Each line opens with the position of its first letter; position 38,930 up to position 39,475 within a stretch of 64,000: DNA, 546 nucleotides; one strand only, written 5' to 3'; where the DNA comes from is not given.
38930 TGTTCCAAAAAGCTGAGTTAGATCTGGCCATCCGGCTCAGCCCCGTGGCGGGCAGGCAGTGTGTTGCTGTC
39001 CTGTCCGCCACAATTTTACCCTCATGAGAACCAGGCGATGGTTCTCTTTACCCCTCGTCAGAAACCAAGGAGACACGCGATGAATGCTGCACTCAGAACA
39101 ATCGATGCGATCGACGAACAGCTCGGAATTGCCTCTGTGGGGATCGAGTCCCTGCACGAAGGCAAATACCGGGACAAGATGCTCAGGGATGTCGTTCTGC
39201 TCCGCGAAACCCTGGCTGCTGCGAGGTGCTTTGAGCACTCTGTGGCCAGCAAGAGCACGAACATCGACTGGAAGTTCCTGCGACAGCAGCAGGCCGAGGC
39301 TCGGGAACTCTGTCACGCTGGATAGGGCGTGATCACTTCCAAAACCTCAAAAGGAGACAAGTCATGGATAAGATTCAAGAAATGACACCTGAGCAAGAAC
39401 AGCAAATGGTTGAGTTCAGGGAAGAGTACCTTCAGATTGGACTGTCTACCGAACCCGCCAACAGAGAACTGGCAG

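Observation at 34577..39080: Cluster of 14 or more copies of a conserved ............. motif, frequently followed by a covarying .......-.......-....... hairpin, placed just upstream of start codons of small genes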

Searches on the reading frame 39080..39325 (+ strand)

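Call 37: search_protein_families(library=pfam, proteins=[window:39080-39325:+], max_evalue=0.1)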
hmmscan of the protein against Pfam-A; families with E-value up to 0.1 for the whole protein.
window:39080-39325:+ (81 aa): 1 family
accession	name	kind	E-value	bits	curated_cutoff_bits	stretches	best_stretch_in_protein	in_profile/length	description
PF07791.16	Imm11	-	0.048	13.4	22.1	1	5-68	113-177/194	Immunity protein family (Imm11)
